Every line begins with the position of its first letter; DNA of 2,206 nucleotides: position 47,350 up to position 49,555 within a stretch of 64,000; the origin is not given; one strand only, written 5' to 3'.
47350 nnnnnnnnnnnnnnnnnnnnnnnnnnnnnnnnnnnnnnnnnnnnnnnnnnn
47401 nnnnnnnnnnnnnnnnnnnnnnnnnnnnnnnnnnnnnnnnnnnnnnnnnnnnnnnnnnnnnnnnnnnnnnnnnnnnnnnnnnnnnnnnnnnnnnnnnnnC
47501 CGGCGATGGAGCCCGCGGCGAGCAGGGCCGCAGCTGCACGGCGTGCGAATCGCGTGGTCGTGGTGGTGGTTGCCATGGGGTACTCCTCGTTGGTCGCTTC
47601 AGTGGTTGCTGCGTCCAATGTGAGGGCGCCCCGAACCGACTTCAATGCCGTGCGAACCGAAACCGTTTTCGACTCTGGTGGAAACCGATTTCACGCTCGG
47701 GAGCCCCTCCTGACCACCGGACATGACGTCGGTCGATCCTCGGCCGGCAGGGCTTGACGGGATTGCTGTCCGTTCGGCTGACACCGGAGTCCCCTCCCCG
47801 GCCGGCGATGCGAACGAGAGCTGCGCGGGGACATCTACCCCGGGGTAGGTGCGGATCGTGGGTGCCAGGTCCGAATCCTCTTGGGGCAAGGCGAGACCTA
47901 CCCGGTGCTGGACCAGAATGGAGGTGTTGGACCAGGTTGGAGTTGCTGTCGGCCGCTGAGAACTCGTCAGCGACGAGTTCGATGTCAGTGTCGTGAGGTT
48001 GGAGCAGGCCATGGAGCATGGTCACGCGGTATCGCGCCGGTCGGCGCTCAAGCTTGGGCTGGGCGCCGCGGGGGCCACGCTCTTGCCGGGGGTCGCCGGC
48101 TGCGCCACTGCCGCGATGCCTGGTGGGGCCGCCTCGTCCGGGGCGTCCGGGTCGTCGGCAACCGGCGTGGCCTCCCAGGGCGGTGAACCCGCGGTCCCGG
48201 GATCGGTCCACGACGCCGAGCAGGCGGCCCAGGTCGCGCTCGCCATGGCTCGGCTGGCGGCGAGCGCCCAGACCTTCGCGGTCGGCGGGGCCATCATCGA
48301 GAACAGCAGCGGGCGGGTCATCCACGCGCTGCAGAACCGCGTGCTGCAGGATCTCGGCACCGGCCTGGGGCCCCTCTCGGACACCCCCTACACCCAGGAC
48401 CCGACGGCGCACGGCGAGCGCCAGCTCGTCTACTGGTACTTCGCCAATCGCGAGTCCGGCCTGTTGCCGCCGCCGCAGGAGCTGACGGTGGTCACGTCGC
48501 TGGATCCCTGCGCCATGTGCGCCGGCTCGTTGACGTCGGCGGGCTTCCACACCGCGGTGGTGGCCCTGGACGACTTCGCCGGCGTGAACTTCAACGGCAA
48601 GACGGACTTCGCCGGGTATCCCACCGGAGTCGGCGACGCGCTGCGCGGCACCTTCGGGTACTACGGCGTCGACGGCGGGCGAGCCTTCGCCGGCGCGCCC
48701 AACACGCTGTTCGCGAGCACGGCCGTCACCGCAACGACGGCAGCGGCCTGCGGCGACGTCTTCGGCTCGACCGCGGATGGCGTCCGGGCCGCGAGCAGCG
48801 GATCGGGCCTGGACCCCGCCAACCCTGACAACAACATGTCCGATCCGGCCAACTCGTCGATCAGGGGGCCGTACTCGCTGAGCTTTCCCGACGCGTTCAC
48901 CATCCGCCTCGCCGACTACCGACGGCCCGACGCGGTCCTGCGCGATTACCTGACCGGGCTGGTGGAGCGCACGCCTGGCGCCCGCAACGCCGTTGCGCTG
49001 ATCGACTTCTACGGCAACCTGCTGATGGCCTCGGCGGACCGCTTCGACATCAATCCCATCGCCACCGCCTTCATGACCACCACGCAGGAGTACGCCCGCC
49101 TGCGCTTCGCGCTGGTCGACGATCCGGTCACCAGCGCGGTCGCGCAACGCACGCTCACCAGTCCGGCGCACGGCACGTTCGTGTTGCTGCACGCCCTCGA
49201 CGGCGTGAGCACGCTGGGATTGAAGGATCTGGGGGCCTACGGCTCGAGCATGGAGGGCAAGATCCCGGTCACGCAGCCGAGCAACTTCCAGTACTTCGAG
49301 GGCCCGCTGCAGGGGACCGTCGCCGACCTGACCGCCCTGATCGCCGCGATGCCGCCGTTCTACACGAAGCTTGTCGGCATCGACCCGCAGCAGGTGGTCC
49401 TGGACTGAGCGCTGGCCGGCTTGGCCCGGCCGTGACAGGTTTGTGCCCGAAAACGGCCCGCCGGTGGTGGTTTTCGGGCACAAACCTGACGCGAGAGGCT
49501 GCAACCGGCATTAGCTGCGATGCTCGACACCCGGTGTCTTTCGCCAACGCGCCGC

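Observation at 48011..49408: Tat-exported lipoprotein carrying a TadA-like zinc deaminase domain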

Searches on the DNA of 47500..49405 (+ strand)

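Call 54: search_rna_families(source=window, start=47500, end=48150, threshold=evalue, max_evalue=1)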
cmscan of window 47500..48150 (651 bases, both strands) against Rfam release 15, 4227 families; matches with E-value up to 1: 0.
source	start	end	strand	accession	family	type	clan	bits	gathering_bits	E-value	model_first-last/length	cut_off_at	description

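Call 55: search_rna_families(sources=[L009, L010, L011, L012, L018, L020, L022, L024, L030, L035, L037], threshold=gathering)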
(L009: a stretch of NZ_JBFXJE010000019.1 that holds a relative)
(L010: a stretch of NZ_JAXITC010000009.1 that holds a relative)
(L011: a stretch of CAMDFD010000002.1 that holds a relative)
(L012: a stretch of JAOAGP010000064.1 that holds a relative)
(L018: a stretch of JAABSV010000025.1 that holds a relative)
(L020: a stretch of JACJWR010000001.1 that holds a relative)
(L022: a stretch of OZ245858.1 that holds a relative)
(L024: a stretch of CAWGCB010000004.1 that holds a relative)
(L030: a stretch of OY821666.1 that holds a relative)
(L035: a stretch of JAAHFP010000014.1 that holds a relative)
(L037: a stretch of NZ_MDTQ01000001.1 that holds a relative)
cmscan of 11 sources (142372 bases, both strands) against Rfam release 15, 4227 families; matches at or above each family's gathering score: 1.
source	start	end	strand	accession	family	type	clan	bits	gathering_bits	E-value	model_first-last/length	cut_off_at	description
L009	8337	8419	-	RF00005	tRNA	Gene; tRNA;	CL00001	51.9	29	6.6e-08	1-71/71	no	tRNA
